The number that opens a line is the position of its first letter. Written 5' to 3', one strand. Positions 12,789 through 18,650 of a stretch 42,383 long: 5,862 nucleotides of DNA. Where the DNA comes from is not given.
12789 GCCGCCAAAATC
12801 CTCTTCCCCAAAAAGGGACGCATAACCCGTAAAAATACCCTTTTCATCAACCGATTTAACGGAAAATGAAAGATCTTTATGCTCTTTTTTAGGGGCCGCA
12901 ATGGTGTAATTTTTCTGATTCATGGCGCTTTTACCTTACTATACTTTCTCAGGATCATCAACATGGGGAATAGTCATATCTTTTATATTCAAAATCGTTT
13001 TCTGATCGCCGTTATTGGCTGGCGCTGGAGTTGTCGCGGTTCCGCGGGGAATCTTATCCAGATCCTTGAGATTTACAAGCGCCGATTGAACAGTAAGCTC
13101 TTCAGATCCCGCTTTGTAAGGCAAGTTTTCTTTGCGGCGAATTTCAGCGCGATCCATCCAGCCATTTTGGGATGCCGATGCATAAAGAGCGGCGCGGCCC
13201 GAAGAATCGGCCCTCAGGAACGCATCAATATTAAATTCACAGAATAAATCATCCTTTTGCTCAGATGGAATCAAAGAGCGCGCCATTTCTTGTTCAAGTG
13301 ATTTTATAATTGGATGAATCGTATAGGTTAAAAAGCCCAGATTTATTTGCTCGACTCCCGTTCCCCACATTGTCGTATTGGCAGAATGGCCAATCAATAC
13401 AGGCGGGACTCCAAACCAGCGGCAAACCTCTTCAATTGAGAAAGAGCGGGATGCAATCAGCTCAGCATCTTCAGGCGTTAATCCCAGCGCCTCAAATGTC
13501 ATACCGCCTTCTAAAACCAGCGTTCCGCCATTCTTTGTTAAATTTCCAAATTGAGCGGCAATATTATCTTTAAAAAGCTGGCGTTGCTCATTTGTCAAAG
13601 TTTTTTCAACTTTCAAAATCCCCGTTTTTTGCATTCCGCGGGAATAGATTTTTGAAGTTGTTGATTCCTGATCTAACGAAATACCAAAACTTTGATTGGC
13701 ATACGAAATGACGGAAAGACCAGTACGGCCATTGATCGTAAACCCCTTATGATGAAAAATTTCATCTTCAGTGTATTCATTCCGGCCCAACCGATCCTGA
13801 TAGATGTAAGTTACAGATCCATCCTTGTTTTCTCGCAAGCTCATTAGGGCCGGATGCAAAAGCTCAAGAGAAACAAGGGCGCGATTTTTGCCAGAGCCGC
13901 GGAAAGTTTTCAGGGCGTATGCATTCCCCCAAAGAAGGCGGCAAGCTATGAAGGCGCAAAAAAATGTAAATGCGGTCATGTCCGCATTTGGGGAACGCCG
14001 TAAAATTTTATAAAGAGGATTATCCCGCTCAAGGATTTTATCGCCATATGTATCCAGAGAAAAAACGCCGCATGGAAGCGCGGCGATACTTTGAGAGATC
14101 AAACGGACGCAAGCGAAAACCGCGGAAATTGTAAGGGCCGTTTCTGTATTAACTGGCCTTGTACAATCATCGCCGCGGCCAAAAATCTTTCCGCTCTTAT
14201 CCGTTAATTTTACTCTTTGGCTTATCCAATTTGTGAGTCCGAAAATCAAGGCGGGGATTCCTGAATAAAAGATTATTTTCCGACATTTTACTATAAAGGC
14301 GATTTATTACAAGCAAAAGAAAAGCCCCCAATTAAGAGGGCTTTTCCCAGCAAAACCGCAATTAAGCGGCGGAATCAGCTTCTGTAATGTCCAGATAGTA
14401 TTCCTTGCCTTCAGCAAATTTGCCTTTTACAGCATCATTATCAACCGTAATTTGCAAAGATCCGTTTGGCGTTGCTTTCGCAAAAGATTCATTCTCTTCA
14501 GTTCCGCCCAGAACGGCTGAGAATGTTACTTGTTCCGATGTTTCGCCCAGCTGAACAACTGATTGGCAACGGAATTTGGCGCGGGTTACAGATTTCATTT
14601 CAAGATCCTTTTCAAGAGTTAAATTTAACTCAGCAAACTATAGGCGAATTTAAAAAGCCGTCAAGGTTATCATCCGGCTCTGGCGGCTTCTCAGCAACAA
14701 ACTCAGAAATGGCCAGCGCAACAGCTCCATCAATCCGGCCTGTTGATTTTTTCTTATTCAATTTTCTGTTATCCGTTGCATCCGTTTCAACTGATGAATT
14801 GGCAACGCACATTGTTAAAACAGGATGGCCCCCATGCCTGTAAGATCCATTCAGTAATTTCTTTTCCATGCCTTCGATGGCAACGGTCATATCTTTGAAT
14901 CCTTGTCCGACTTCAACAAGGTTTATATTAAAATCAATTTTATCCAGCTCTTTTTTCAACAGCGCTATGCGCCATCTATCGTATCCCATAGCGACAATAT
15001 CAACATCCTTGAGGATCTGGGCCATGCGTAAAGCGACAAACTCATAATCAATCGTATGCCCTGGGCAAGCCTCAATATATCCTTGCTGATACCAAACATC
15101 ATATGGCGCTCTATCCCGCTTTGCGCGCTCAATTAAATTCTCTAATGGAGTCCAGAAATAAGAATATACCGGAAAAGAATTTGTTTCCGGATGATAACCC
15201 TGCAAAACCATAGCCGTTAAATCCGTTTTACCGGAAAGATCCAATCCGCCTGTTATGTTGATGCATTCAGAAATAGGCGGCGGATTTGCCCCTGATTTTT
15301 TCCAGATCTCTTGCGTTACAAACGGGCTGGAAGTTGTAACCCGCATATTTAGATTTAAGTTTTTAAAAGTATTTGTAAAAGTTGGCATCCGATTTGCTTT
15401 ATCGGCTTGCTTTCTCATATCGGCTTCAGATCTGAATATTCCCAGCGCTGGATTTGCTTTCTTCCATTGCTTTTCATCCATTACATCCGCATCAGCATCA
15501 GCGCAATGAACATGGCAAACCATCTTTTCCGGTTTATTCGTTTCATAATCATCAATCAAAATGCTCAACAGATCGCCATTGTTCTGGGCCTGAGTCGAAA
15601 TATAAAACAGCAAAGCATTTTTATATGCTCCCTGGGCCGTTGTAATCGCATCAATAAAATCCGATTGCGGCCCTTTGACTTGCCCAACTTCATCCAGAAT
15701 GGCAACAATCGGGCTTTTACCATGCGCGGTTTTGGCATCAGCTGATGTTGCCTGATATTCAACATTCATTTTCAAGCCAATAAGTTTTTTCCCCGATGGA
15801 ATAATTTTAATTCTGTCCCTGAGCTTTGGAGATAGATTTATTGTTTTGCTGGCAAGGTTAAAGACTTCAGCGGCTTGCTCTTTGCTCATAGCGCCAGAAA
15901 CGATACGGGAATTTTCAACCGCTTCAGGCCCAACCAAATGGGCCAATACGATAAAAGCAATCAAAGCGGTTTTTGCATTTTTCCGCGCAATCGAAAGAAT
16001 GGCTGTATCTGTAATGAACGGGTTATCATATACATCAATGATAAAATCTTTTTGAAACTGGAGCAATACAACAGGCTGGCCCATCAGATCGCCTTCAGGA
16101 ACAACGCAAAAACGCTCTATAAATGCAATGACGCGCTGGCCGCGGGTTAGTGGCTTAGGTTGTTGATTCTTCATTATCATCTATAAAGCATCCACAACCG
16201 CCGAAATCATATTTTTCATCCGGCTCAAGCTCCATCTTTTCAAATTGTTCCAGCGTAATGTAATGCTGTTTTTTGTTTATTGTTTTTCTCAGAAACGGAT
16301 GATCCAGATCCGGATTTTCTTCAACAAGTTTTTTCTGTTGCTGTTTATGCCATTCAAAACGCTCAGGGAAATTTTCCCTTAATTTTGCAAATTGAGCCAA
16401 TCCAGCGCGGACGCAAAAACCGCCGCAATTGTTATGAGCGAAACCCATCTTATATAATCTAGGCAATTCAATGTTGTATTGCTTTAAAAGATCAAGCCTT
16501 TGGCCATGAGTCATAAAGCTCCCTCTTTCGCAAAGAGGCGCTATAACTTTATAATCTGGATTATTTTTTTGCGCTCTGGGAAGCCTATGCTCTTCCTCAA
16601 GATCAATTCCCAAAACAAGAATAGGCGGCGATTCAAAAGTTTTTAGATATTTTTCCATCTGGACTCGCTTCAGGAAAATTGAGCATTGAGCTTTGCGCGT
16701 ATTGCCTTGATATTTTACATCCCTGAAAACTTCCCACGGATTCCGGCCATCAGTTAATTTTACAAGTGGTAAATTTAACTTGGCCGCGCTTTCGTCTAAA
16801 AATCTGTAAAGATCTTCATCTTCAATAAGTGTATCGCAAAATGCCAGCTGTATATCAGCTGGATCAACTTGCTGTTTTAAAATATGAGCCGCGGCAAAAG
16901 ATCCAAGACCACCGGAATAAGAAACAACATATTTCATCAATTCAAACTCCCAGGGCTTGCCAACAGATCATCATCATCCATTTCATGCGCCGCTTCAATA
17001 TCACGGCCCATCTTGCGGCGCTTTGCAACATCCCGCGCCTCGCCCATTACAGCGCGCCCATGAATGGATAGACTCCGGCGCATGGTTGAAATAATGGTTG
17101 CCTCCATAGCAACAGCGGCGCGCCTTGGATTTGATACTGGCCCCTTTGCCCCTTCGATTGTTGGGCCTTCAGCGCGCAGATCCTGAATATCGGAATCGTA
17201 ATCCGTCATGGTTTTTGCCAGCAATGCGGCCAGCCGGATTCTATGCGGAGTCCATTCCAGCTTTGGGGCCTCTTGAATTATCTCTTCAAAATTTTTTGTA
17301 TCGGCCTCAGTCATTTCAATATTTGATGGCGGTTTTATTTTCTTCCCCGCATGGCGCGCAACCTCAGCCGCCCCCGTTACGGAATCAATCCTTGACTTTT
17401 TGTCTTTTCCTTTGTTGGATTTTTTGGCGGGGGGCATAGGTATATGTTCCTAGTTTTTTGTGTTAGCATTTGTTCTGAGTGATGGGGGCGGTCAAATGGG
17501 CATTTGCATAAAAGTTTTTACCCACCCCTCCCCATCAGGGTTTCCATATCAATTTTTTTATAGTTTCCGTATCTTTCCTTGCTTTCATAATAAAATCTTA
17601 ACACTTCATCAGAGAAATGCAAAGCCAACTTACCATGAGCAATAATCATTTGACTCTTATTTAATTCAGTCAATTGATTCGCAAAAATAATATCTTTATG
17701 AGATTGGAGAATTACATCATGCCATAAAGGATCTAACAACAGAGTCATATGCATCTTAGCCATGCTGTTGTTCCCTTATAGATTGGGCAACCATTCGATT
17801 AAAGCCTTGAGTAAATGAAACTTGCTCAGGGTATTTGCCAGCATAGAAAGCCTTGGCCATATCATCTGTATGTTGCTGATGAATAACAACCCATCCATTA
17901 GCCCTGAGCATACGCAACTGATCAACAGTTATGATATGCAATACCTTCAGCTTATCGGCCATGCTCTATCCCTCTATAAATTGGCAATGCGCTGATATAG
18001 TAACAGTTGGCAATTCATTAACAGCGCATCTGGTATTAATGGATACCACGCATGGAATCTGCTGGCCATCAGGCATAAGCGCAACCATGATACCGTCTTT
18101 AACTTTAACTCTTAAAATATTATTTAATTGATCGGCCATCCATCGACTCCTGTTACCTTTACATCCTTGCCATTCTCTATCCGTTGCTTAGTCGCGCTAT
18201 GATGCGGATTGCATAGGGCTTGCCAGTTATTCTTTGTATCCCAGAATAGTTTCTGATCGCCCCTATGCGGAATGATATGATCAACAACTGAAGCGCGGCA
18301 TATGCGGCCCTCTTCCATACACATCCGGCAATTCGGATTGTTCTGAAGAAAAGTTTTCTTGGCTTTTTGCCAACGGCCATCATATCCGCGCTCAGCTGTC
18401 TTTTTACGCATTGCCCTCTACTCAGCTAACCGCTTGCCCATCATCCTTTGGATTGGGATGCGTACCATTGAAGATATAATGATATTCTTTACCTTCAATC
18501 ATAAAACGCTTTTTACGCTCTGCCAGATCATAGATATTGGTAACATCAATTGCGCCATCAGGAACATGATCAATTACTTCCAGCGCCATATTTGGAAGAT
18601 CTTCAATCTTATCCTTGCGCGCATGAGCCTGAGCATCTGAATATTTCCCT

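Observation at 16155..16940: PP-loop / PAPS-reductase-like enzyme wedged between terS and terL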

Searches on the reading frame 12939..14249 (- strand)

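Call 3: search_protein_families(library=pfam, proteins=[window:12939-14249:-], max_evalue=0.01)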
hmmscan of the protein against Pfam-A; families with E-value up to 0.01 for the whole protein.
window:12939-14249:- (436 aa): 1 family
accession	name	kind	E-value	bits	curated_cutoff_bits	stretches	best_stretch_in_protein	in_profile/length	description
PF04860.17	Phage_portal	-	1.6e-92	310.6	39.1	1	42-375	1-321/321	Phage portal protein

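Call 4: search_protein_families(library=phrogs, proteins=[window:12939-14249:-], max_evalue=0.001)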
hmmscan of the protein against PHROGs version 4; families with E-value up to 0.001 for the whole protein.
window:12939-14249:- (436 aa): 7 families
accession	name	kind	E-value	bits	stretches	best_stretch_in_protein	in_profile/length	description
phrog_12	-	head and packaging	3.5e-108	364.3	1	31-415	83-457/646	portal protein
phrog_2662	-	head and packaging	3.6e-57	195.4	1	36-389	62-418/717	portal protein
phrog_5929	-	head and packaging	3.9e-48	164.7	1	196-405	6-213/228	portal protein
phrog_2271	-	head and packaging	2e-23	83.1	1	34-397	45-404/859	portal protein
phrog_11323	-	unknown function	1.4e-19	71.5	1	299-396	13-111/130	-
phrog_21454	-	unknown function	2.7e-11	44.3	1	213-392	3-176/320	-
phrog_9856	-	unknown function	8.2e-09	35.8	1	34-126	45-136/223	-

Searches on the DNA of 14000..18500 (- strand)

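Call 94: search_dna_similar(query=window:14000-18500:-, collection=phages, mode=distant, max_rows=15)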
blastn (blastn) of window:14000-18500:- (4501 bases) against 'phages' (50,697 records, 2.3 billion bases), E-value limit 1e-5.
Records with a match: 43; places in all: 43; records where one place covers at least 80% of the query: 0.
Best place of each record, by identity: 80-90% 3; 60-80% 40.
By first word of the organism name: Escherichia 26; Bacillus 7; Enterobacteria 4; Ruminococcus 2; Aeromonas 1; Bacteriophage 1; Christensenellales 1; phage 1.
By host as written in the record: Escherichia coli 21; - 6; Escherichia coli str. K-12 substr. MG1655 4; Escherichia coli MG1655 2; Escherichia coli K-12 2; Ruminococcus sp. 2; Bacillus subtilis BGSC 1L32 2; Aeromonas salmonicida 1; and 3 more.
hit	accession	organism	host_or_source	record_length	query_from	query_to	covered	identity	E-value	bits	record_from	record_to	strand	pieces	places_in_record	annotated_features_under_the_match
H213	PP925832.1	Escherichia phage Fostie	Escherichia coli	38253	2344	2953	14%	65.1%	3e-27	132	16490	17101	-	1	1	terminase large subunit | terminase small subunit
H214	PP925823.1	Escherichia phage LMessi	Escherichia coli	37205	2364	2953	13%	64.6%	2e-24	123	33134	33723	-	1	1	terminase large subunit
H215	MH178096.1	Aeromonas phage AsXd-1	Aeromonas salmonicida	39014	2364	2953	13%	64.2%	9e-22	113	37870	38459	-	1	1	hypothetical protein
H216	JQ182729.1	Enterobacteria phage mEp390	Escherichia coli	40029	2364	2953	13%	63.9%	5e-19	104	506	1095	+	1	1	terminase large subunit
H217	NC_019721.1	Enterobacteria phage mEp390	Escherichia coli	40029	2364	2953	13%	63.9%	5e-19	104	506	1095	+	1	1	terminase large subunit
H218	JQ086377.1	Escherichia phage HK633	Escherichia coli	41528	2364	2953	13%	63.7%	6e-18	100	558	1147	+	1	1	terminase large subunit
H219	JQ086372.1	Escherichia phage HK446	Escherichia coli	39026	2364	2953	13%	63.7%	6e-18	100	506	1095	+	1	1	terminase large subunit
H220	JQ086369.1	Escherichia phage HK106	Escherichia coli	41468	2364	2953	13%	63.7%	6e-18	100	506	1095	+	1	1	terminase large subunit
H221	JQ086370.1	Enterobacteria phage HK140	Escherichia coli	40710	2364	2953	13%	63.7%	6e-18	100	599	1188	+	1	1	terminase large subunit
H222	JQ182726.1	Escherichia phage mEpX2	Escherichia coli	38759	2364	2953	13%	63.7%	6e-18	100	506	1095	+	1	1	terminase large subunit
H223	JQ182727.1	Escherichia phage mEpX1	Escherichia coli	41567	2364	2953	13%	63.7%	6e-18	100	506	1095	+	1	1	terminase large subunit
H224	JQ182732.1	Escherichia phage mEp234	Escherichia coli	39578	2364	2953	13%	63.7%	6e-18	100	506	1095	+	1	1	terminase large subunit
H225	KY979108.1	Escherichia phage ECP1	Escherichia coli MG1655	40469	2364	2953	13%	63.7%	6e-18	100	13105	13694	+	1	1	portal protein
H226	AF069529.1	Escherichia phage HK97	-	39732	2364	2953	13%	63.7%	6e-18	100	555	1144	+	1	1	2: terminase large subunit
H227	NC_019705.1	Escherichia phage mEpX2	Escherichia coli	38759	2364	2953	13%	63.7%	6e-18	100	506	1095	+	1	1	terminase large subunit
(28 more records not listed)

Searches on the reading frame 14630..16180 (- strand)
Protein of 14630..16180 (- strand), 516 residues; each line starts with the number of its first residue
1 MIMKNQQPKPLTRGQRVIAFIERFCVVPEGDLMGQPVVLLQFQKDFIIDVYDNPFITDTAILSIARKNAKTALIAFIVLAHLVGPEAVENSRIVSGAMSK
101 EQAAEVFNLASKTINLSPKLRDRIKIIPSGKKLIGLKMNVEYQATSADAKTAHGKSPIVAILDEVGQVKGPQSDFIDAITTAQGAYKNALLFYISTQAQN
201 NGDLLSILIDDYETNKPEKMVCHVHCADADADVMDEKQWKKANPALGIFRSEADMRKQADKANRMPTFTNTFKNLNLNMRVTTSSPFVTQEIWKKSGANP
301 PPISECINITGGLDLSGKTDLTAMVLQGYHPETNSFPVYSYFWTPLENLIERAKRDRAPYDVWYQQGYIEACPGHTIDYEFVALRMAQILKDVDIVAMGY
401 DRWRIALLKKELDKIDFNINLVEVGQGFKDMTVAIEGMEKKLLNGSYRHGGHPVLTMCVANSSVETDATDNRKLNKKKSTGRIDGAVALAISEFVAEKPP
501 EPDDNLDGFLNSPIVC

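Call 3: search_protein_families(library=pfam, proteins=[window:14630-16180:-], max_evalue=0.01)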
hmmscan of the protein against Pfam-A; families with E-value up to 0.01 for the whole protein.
window:14630-16180:- (516 aa): 2 families
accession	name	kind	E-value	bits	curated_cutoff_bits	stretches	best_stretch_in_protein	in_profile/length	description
PF20441.4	TerL_nuclease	-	2.8e-39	135.4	24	1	224-490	11-276/286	Terminase large subunit, endonuclease domain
PF03354.21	TerL_ATPase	-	1.5e-12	48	23.7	1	56-203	20-167/178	Terminase large subunit, ATPase domain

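Call 4: search_protein_families(library=phrogs, proteins=[window:14630-16180:-], max_evalue=0.001)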
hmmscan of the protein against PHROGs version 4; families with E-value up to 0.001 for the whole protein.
window:14630-16180:- (516 aa): 6 families
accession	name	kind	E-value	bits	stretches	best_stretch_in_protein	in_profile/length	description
phrog_9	-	head and packaging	9.9e-118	396.1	1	13-492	184-659/812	terminase large subunit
phrog_2699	-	head and packaging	7.4e-72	242.9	1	218-511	15-308/315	terminase large subunit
phrog_7331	-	head and packaging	6e-16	59.1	1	416-489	12-85/113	terminase large subunit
phrog_4914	-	head and packaging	1.7e-11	45.1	1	16-156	58-209/213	terminase large subunit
phrog_37124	-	unknown function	1.9e-09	38.5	1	313-429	1-127/143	-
phrog_10517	-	head and packaging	6.5e-07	30.1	1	13-108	82-179/207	terminase large subunit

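Call 5: search_protein_families(library=ncbifam, proteins=[window:14630-16180:-], max_evalue=0.01)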
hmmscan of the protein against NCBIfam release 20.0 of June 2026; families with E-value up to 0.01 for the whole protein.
window:14630-16180:- (516 aa): 0 families

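Call 42: find_related_loci(query=window:14630-16180:-, collection=viral_contigs, flank=4000)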
Query window:14630-16180:- (516 aa) in viral_contigs; peptide patterns used: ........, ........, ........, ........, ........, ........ (x = any residue, [..] = any of these).
No stretch of DNA in the collection matches any of the patterns.

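Call 43: find_related_loci(query=window:14630-16180:-, collection=genome_contigs, flank=4000)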
Query window:14630-16180:- (516 aa) in genome_contigs; peptide patterns used: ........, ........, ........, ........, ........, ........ (x = any residue, [..] = any of these).
39 stretches matched a pattern, but none encodes a relative of the query by tblastn (E <= 1e-3).

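Call 44: search_dna_similar(query=window:14630-16180:-, collection=phages, mode=protein, max_rows=25)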
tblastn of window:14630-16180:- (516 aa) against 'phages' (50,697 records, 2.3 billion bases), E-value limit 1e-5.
Records with a match: 1785; places in all: 1785; records where one place covers at least 80% of the query: 1377.
Best place of each record, by identity: <60% 1785.
By first word of the organism name: Staphylococcus 206; Streptococcus 187; Mycobacterium 180; Vibrio 142; Enterococcus 142; Paenibacillus 110; Lactococcus 104; Bacillus 65; Ralstonia 62; Escherichia 51; and 96 more.
By host as written in the record: - 183; Mycobacterium smegmatis mc2 155 124; Lactococcus lactis 70; Staphylococcus aureus 59; Ralstonia solanacearum 49; Gordonia terrae 3612 46; Enterococcus faecalis 43; Paenibacillus larvae 42; and 584 more.
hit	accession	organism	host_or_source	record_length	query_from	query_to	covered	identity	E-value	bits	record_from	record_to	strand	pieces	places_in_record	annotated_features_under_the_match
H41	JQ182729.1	Enterobacteria phage mEp390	Escherichia coli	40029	9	514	98%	57.8%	5e-179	563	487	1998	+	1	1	terminase large subunit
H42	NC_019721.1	Enterobacteria phage mEp390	Escherichia coli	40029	9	514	98%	57.8%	5e-179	563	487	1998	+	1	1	terminase large subunit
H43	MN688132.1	Enterobacter phage LAU1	Enterobacter hormaechei subsp. ...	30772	9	514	98%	57.6%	4e-179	564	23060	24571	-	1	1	terminase large subunit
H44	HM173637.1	Escherichia phage HK75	Escherichia coli K-12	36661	9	514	98%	57.6%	2e-178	561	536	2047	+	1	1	terminase large subunit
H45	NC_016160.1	Escherichia phage HK75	Escherichia coli K-12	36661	9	514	98%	57.6%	2e-178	561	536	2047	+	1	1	terminase large subunit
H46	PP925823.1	Escherichia phage LMessi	Escherichia coli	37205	9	514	98%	57.6%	2e-178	561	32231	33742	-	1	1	terminase large subunit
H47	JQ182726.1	Escherichia phage mEpX2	Escherichia coli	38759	9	514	98%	57.6%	2e-178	561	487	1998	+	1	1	terminase large subunit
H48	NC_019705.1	Escherichia phage mEpX2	Escherichia coli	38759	9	514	98%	57.6%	2e-178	561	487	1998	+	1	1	terminase large subunit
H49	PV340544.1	Escherichia phage mEpX2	Escherichia coli str. K-12 substr. ...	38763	9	514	98%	57.6%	2e-178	561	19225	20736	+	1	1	terminase large subunit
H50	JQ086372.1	Escherichia phage HK446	Escherichia coli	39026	9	514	98%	57.6%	2e-178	561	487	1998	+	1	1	terminase large subunit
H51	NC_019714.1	Escherichia phage HK446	Escherichia coli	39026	9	514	98%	57.6%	2e-178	561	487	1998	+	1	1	terminase large subunit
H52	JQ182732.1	Escherichia phage mEp234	Escherichia coli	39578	9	514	98%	57.6%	2e-178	561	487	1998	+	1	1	terminase large subunit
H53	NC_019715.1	Escherichia phage mEp234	Escherichia coli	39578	9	514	98%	57.6%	2e-178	561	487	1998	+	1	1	terminase large subunit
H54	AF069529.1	Escherichia phage HK97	-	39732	9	514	98%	57.6%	2e-178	561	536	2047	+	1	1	2: terminase large subunit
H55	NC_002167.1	Escherichia phage HK97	Escherichia coli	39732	9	514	98%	57.6%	2e-178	561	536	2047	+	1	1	terminase large subunit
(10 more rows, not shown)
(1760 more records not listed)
